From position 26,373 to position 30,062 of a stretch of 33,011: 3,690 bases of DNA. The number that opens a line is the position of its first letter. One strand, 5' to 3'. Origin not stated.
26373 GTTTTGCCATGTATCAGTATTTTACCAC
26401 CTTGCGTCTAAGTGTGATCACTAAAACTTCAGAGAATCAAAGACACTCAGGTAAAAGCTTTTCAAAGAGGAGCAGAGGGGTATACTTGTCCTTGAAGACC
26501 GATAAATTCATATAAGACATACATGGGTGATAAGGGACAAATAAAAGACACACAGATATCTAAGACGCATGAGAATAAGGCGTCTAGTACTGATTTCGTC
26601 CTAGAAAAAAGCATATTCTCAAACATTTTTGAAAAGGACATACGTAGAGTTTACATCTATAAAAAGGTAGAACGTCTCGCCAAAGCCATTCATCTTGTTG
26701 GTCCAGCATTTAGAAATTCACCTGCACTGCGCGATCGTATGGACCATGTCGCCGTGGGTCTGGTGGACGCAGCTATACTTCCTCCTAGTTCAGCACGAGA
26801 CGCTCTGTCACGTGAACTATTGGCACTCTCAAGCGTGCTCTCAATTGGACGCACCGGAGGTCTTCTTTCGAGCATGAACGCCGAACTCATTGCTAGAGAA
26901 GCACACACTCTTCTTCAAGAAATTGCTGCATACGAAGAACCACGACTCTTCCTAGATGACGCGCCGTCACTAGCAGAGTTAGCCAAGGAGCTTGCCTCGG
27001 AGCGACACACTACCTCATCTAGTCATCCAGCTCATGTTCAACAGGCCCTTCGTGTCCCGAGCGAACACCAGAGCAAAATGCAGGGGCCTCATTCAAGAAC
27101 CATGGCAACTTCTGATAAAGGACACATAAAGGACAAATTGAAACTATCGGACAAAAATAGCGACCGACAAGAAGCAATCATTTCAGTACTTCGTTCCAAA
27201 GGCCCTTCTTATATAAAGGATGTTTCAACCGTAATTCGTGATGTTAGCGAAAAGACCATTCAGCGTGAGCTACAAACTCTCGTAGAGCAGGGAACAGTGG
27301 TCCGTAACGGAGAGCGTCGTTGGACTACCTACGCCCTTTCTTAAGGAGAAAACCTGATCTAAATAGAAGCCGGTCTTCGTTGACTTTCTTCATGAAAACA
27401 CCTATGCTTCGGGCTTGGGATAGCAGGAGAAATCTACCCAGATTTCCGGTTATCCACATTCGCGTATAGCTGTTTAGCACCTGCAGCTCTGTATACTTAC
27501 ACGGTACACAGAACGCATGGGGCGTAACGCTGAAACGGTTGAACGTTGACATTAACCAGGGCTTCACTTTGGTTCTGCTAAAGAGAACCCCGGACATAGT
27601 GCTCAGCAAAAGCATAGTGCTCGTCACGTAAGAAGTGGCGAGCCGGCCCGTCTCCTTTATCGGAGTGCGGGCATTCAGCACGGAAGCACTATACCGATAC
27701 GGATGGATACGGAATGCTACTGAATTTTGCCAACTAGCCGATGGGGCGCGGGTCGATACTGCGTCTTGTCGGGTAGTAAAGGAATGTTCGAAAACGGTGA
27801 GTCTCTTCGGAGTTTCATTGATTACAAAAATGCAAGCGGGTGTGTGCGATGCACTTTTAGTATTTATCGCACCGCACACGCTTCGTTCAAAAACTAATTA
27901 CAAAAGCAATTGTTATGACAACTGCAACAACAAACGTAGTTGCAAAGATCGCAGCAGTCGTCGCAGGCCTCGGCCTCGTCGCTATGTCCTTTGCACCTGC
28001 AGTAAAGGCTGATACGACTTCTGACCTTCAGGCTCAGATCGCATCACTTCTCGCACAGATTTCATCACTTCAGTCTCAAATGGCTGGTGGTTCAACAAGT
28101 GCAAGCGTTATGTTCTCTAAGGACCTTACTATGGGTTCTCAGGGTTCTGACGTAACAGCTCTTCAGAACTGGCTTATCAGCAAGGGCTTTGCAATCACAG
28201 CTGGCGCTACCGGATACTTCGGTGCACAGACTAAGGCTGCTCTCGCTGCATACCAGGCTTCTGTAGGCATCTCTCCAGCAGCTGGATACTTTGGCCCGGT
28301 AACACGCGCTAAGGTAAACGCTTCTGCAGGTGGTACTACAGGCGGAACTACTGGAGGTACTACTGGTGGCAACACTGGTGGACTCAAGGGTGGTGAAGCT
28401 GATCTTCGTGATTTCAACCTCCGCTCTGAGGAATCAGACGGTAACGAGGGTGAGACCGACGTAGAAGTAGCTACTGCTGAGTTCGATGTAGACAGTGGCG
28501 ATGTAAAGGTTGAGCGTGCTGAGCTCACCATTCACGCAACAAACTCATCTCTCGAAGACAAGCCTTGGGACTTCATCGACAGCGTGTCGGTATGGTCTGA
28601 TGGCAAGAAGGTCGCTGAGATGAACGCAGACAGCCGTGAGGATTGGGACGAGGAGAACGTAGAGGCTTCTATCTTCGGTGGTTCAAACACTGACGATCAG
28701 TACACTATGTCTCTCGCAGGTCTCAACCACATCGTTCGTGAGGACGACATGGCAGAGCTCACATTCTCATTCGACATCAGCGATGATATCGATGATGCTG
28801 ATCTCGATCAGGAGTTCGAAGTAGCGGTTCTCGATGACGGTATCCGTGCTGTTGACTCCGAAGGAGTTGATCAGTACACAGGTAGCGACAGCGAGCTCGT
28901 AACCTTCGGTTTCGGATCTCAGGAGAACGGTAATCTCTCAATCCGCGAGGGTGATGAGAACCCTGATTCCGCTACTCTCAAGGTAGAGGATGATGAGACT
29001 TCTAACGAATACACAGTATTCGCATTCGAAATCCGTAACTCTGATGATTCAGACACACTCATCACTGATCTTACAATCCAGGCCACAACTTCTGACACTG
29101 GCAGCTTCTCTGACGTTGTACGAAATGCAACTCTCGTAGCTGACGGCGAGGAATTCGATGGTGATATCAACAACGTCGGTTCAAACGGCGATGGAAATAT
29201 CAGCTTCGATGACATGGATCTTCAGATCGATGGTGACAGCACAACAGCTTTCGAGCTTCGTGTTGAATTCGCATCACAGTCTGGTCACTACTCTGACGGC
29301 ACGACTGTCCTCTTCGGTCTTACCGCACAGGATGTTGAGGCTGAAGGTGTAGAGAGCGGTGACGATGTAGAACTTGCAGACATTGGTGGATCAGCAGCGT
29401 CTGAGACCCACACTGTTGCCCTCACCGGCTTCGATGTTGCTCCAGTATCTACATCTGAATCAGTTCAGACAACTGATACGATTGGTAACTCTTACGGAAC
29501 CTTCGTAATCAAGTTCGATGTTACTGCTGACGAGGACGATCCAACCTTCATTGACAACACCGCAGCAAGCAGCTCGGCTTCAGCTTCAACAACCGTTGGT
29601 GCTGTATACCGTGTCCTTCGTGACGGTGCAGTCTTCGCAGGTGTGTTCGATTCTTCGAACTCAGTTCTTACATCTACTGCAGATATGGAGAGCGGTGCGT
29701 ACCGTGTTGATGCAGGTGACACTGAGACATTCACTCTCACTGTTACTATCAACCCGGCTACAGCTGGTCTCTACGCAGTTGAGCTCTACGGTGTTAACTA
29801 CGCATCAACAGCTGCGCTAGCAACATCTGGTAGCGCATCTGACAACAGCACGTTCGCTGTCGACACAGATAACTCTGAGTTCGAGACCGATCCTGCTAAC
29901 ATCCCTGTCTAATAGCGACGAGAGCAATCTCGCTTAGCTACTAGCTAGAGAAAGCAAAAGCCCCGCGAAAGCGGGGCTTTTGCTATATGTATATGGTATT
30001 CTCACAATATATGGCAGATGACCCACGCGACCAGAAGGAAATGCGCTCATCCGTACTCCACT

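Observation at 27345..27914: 570-nt hairpin-dense non-coding region with its own promoter: unclassified structured RNA or long regulatory leader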

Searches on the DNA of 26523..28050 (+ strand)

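Call 4: search_rna_families(source=window, start=27200, end=28050, threshold=evalue, max_evalue=10, show_alignments=4)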
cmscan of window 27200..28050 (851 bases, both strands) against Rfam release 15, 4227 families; matches with E-value up to 10: 3.
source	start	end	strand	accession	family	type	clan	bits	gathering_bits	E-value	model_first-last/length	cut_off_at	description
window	27934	28002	-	RF03285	mir-564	Gene; miRNA;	-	17.6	80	8.4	1-82/82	no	mir-564 microRNA precursor family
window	27832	27892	+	RF00367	mir-BHRF1-3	Gene; miRNA;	-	15.9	80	3.6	1-65/65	no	mir-BHRF1-3 microRNA precursor family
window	27821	27893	-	RF03574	mir-4847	Gene; miRNA;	-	14.6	100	7.6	1-79/79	no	mir-4847 microRNA precursor family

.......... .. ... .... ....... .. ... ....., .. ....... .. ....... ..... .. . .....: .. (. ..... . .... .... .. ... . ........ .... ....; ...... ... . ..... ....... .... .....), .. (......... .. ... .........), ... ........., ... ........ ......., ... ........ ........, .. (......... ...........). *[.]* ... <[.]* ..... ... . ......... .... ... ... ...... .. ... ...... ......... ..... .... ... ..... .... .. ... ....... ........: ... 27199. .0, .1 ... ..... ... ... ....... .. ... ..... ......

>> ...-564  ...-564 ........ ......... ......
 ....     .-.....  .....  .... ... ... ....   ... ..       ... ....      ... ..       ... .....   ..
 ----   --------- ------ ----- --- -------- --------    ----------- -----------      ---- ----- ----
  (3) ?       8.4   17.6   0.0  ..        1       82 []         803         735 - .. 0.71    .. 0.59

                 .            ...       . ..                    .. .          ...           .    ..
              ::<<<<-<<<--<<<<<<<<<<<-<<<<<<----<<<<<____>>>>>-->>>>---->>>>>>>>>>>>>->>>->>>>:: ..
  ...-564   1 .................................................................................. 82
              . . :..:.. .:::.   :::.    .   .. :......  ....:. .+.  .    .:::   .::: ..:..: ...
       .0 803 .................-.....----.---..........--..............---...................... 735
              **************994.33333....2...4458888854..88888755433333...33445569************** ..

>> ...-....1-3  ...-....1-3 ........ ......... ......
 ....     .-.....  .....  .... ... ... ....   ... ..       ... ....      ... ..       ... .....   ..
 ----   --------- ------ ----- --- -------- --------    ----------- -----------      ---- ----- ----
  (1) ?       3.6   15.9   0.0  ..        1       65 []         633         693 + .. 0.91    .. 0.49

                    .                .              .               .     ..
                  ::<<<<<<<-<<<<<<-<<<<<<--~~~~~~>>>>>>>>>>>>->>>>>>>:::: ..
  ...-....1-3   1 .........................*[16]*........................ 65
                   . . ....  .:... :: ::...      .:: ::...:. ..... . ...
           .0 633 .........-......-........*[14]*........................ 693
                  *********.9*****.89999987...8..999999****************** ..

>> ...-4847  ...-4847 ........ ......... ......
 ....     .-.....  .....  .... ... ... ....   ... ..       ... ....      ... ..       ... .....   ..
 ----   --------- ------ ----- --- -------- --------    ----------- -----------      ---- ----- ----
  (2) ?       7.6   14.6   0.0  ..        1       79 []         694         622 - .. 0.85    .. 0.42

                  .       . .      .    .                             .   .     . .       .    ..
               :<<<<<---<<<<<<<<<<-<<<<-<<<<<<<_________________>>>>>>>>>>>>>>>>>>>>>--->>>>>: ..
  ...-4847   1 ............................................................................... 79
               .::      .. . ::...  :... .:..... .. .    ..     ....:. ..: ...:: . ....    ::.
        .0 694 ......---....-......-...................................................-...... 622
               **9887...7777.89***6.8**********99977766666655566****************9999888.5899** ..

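Call 12: search_dna_similar(query=window:27345-27914:+, collection=phages, mode=distant)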
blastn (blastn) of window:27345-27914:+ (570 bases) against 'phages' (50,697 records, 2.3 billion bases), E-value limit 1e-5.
No match.

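Call 17: search_rna_families(sources=[L001, L002, L005, L009, L011, L016, L020, L024, L026, L037, L046, L048, L063, L070, L073, L074, L021], threshold=gathering)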
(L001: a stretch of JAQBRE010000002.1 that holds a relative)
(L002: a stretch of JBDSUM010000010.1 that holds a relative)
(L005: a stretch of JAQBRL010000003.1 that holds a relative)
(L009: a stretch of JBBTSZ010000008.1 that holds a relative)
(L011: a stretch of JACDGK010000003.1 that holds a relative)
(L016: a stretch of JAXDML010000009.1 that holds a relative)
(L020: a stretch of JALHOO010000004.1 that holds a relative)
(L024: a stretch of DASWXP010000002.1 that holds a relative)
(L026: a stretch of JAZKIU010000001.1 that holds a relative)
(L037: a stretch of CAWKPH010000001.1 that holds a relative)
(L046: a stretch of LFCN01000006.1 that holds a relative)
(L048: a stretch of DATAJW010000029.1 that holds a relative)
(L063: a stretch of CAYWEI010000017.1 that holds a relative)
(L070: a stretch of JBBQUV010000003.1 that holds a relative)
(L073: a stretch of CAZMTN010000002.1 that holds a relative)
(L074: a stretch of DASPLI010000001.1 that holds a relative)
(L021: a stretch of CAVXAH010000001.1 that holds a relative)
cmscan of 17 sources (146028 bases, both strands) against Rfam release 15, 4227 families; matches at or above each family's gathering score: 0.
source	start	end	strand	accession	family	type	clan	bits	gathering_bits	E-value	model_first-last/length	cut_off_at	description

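Call 70: search_rna_families(source=L027, start=4780, end=5260, threshold=evalue, max_evalue=10)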
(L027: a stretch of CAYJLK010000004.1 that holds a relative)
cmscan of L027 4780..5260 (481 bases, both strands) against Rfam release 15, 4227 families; matches with E-value up to 10: 4.
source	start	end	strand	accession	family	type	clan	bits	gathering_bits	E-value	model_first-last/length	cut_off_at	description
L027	5200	5239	+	RF02624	BSnc150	Gene; sRNA;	-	20.3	73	0.31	1-44/44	no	Brucella sRNA 150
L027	4946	5016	+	RF04186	mir-278_2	Gene; miRNA;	-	15.6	70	2.5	1-79/79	no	mir-278_2 microRNA precursor family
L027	5064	5184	+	RF01636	ceN46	Gene; snRNA; snoRNA; HACA-box;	-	13.8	50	2.6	1-125/125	no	Caenorhabditis snoRNA ceN46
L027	4867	4938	+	RF01059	mir-598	Gene; miRNA;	-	13.7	69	8.6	1-80/80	no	mir-598 microRNA precursor family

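Call 78: build_rna_model(alignment_id=A4, structure=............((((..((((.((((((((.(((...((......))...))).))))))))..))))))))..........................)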
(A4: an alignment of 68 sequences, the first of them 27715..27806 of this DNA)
Model R1 built from alignment A4 (68 sequences, 99 columns); structure: as given.
model positions 92; base pairs 21; branch points 0; effective number of sequences 5.69; information 0.62 bits per position. Calibrated on 0.2 Mb of random sequence (short: E-values are rough).
structure used (alignment columns):
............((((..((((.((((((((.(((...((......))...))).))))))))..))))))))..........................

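Call 79: search_with_rna_model(model_id=R1, sources=[window, L001, L002, L003, L004, L005, L006, L007, L008, L009, L010, L011, L012, L013, L014, L015, L016, L017, L018, L019, L020, L021, L022, L023, L024, L025, L026, L027, L028, L029, L030, L031, L032, L033, L034, L035, L036, L037, L038, L039, L040, L041, L042, L043, L044, L045, L046, L047, L048, L049, L050, L051, L052, L053, L054, L055, L056, L057, L058, L059, L060, L061, L062, L063, L064, L065, L066, L067, L068, L069, L070, L071, L072, L073, L074, L075, L076, L077, L078, L079, L080], max_evalue=1)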
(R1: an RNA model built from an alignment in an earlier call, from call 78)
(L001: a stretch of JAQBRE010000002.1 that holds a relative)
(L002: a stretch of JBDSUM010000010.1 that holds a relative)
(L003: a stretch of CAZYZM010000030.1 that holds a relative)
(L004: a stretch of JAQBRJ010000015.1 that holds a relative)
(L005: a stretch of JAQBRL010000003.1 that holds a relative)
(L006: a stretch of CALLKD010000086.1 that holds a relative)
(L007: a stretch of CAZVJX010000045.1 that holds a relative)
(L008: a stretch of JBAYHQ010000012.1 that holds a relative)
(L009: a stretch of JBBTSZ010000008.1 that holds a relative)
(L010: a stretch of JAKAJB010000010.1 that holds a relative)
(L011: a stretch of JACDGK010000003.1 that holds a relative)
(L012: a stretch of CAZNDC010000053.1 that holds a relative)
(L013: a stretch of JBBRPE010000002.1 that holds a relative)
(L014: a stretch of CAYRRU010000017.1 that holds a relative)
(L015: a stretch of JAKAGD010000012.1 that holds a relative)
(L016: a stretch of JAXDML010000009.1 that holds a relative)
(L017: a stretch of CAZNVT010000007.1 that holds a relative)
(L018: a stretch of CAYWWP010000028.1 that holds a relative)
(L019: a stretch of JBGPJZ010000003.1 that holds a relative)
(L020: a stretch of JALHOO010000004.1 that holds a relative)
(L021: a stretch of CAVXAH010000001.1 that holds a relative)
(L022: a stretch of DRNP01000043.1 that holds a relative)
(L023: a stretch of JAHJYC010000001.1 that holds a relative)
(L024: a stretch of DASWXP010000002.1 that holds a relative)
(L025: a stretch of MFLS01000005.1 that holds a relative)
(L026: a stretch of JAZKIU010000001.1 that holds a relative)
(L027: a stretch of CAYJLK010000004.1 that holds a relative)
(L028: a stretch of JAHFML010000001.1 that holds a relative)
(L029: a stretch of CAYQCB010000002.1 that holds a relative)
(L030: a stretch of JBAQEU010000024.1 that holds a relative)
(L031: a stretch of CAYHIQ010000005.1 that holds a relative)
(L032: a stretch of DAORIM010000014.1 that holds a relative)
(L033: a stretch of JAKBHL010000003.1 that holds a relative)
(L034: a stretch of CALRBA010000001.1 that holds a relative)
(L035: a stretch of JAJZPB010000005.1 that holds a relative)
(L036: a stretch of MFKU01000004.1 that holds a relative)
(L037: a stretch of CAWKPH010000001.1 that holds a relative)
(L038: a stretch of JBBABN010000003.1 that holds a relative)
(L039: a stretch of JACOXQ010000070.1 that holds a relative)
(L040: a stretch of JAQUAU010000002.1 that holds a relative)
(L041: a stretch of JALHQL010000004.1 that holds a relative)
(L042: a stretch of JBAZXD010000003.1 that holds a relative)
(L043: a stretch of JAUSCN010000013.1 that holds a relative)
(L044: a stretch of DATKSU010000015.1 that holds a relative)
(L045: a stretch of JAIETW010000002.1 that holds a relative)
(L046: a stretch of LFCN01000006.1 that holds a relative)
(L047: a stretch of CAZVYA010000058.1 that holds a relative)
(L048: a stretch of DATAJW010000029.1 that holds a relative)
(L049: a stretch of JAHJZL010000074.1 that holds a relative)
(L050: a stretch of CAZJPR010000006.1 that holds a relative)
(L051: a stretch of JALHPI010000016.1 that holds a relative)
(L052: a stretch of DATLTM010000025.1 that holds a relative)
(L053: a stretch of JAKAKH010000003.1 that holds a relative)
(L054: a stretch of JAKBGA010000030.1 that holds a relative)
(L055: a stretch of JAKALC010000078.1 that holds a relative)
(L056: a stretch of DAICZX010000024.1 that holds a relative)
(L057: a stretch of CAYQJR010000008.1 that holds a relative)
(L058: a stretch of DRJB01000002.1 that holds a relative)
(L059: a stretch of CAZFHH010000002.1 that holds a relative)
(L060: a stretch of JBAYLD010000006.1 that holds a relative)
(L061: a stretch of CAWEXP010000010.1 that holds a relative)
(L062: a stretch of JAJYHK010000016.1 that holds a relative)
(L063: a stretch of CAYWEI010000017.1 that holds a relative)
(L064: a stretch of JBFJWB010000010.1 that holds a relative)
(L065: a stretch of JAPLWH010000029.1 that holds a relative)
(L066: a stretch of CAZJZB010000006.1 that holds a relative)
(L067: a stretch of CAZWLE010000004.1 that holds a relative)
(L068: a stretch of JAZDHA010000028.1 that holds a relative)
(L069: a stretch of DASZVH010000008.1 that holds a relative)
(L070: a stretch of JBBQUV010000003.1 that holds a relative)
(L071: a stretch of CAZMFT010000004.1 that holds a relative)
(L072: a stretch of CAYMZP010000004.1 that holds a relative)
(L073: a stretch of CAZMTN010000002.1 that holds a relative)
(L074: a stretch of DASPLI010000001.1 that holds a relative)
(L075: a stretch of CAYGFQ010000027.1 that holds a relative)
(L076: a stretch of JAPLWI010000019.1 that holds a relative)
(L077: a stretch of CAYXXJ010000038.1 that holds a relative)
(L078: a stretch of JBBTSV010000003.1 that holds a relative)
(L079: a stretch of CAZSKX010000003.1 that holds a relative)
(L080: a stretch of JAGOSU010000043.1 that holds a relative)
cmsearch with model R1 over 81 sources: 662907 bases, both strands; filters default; matches with E-value up to 1: 136.
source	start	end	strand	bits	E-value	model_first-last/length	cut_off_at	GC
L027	5053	5144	+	92.2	9.4e-26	1-92/92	no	0.57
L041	5023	5114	+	91.9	1.1e-25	1-92/92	no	0.5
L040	5022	5113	+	90.4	3.4e-25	1-92/92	no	0.57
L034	4872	4963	+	90.2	4.2e-25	1-92/92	no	0.47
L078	4973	5064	+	89.1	9.3e-25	1-92/92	no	0.53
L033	5018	5109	+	89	1e-24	1-92/92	no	0.5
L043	5098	5189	+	88.8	1.1e-24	1-92/92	no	0.51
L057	5020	5111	+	88.7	1.2e-24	1-92/92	no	0.52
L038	4940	5031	+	88.4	1.5e-24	1-92/92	no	0.53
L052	944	1036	+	87.9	2.2e-24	1-92/92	no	0.51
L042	5050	5141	+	87.6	2.8e-24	1-92/92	no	0.54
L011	5176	5267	+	86.5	6.1e-24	1-92/92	no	0.52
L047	4387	4478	+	86.4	6.8e-24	1-92/92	no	0.53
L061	4979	5070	+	85.8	1e-23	1-92/92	no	0.54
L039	4671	4762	+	85.7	1.1e-23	1-92/92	no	0.52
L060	5031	5122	+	85.6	1.2e-23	1-92/92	no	0.52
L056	4955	5046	+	85.5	1.3e-23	1-92/92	no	0.5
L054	3059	3150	+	85.2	1.6e-23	1-92/92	no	0.51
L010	5203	5294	+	85.1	1.7e-23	1-92/92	no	0.57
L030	5059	5150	+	84.8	2.1e-23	1-92/92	no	0.52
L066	4954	5045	+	84.7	2.3e-23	1-92/92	no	0.49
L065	5175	5266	+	84.1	3.7e-23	1-92/92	no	0.49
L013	5166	5257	+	83.1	7.6e-23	1-92/92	no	0.52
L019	5018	5109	+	82.8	9.5e-23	1-92/92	no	0.49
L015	2589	2680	+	82.7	9.9e-23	1-92/92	no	0.52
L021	5087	5178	+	82.6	1.1e-22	1-92/92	no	0.52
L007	4635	4726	+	82.4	1.2e-22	1-92/92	no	0.51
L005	5140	5231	+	81.5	2.5e-22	1-92/92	no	0.57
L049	5149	5240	+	80.7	4.3e-22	1-92/92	no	0.49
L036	5038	5129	+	80.2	6.1e-22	1-92/92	no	0.51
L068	4998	5089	+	80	7.2e-22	1-92/92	no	0.49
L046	5199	5290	+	79.8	8.7e-22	1-92/92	no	0.55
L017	5331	5422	+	78.8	1.7e-21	1-92/92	no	0.54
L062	5326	5417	+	78.7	1.9e-21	1-92/92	no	0.61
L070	5111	5203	+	78.4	2.4e-21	1-92/92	no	0.47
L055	2290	2381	+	78.3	2.5e-21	1-92/92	no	0.6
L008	5032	5123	+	78.3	2.5e-21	1-92/92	no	0.52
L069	4811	4902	+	77.8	3.6e-21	1-92/92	no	0.57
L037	5104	5195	+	77.5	4.7e-21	1-92/92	no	0.43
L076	4958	5050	+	77.3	5.3e-21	1-92/92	no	0.53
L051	4324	4416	+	77.1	5.9e-21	1-92/92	no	0.52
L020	5197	5288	+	76.3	1.1e-20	1-92/92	no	0.53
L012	3505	3596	+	76.2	1.2e-20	1-92/92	no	0.58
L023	5169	5260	+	75.9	1.5e-20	1-92/92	no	0.5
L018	4072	4163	+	75.7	1.6e-20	1-92/92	no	0.47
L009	5137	5228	+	75.7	1.6e-20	1-92/92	no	0.5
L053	5130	5221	+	75.7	1.7e-20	1-92/92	no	0.47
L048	5135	5226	+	75.5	1.9e-20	1-92/92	no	0.59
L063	5194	5285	+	75.4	2.1e-20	1-92/92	no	0.55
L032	5187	5278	+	74.8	3.3e-20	1-92/92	no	0.54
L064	5156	5248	+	73.9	6.3e-20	1-92/92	no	0.57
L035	5249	5340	+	73.8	6.8e-20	1-92/92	no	0.57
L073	5112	5203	+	73.6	8.1e-20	1-92/92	no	0.53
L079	4980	5071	+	73.1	1.2e-19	1-92/92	no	0.52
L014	4245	4336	+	73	1.3e-19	1-92/92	no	0.53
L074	5163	5255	+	72.7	1.5e-19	1-92/92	no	0.54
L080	994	1085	+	72.7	1.6e-19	1-92/92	no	0.5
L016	5224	5315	+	70.8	5.9e-19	1-92/92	no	0.54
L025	4967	5060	+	70.6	7.2e-19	1-92/92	no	0.5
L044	5049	5140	+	70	1.1e-18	1-92/92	no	0.54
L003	1557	1648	+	69.3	1.8e-18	1-92/92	no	0.49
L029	5087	5178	+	69.1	2.2e-18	1-92/92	no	0.6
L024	5170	5261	+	67.1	9.1e-18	1-92/92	no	0.54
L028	5022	5113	+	66.8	1.2e-17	1-92/92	no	0.52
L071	5124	5216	+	64.3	7.3e-17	1-92/92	no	0.57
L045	1698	1790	+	63.9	1e-16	1-92/92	no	0.46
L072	5075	5168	+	63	1.9e-16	1-92/92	no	0.44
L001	5146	5237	+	62.9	2e-16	1-92/92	no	0.53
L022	5351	5442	+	61.9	4.3e-16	1-92/92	no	0.43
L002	5231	5322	+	60.6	1.1e-15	1-92/92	no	0.51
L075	3938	4029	+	60.6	1.1e-15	1-92/92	no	0.54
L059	5520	5611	+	59.1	3.2e-15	1-92/92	no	0.45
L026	5156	5248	+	59.1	3.3e-15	1-92/92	no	0.55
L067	5185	5277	+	57.3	1.2e-14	1-92/92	no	0.59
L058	5385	5476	+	54.5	9.4e-14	1-92/92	no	0.4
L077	5151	5246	+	44.2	1.9e-10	1-92/92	no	0.56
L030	5048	5138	-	32.3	1.1e-06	1-92/92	no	0.52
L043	5087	5177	-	28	2.5e-05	1-92/92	no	0.52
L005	5129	5219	-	27.1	5.1e-05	1-92/92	no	0.55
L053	5117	5208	-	26.7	7e-05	1-92/92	no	0.49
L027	5042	5132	-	26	0.00011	1-92/92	no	0.56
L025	4956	5048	-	25.6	0.00015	1-92/92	no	0.53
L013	5155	5245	-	25.6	0.00015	1-92/92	no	0.52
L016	5213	5303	-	25.3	0.00018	1-92/92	no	0.54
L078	4962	5052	-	25.1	0.00022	1-92/92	no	0.54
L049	5138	5228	-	24.8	0.00027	1-92/92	no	0.48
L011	5165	5255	-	24.5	0.00033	1-92/92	no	0.52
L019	5007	5097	-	23.7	0.00061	1-92/92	no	0.51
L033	5007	5097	-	23.6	0.00067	1-92/92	no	0.51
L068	4987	5077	-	23.2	0.00085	1-92/92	no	0.49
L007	4624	4714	-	23.2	0.00089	1-92/92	no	0.54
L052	933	1023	-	22.8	0.0011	1-92/92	no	0.53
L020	5186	5277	-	22.7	0.0013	1-92/92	no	0.51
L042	5039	5129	-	22.7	0.0013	1-92/92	no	0.53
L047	4376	4466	-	22.4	0.0016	1-92/92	no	0.51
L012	3494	3584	-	22.4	0.0016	1-92/92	no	0.56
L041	5013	5101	-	22.3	0.0017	1-92/92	no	0.52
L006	5211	5306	+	21.9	0.0023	1-92/92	no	0.5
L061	4968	5058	-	21.6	0.0027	1-92/92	no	0.57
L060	5020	5110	-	21.5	0.003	1-92/92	no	0.58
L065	5164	5254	-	21.3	0.0037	1-92/92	no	0.51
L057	5009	5099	-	21.2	0.0039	1-92/92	no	0.49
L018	4061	4151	-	20.9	0.0046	1-92/92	no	0.48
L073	5101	5191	-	20.9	0.0046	1-92/92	no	0.54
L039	4660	4750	-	20.9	0.0048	1-92/92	no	0.48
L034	4861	4951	-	20.7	0.0055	1-92/92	no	0.48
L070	5100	5191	-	20.5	0.0066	1-92/92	no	0.47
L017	5318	5409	-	20.4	0.0066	1-92/92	no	0.53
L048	5124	5212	-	20.3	0.0074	1-92/92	no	0.55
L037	5094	5183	-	20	0.0093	1-92/92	no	0.46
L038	4929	5019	-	19.7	0.011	1-92/92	no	0.54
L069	4800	4890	-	19.6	0.012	1-92/92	no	0.56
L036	5027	5117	-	19.5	0.013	1-92/92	no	0.52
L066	4941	5032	-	19.1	0.018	1-92/92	no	0.5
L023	5158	5248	-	19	0.019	1-92/92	no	0.49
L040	5011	5101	-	18.9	0.021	1-92/92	no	0.6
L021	5076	5166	-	18.6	0.026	1-92/92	no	0.54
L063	5213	5255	-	17.9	0.043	20-62/92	no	0.6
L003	1546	1636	-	17.5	0.058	1-92/92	no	0.51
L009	5126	5216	-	17.3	0.065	1-92/92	no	0.51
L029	5076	5166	-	17.1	0.077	1-92/92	no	0.59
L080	982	1075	-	16.9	0.091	1-92/92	no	0.51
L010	5193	5281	-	16.8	0.099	1-92/92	no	0.56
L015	2578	2668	-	16.5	0.12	1-92/92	no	0.53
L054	3048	3138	-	16.5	0.12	1-92/92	no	0.51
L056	4944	5034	-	16.5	0.12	1-92/92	no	0.51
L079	4967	5058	-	16.3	0.14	1-92/92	no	0.51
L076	4947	5037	-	16.2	0.15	1-92/92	no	0.51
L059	5539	5581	-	15.7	0.21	20-62/92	no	0.49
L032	5176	5267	-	15.4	0.27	1-92/92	no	0.53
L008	5019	5110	-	15.2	0.31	1-92/92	no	0.51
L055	2279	2369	-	15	0.35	1-92/92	no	0.6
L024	5188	5232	-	14.9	0.38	19-63/92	no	0.58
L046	5218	5260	-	14.3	0.6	20-62/92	no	0.58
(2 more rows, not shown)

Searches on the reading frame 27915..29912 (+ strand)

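Call 11: search_protein_families(library=pfam, proteins=[window:27915-29912:+], max_evalue=0.01)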
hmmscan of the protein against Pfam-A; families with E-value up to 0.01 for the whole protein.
window:27915-29912:+ (665 aa): 1 family
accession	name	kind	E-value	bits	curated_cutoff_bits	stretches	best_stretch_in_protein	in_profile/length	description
PF01471.23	PG_binding_1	-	5.4e-10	39.7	23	1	76-133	1-56/57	Putative peptidoglycan binding domain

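Call 68: search_protein_families(library=ncbifam, proteins=[window:27915-29912:+], max_evalue=0.1)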
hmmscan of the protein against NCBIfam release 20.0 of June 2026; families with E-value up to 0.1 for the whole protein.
window:27915-29912:+ (665 aa): 1 family
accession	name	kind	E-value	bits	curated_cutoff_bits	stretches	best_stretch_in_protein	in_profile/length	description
TIGR02869.1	spore_SleB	equivalog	2.4e-05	24.3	236.5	1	70-143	6-69/201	spore cortex-lytic enzyme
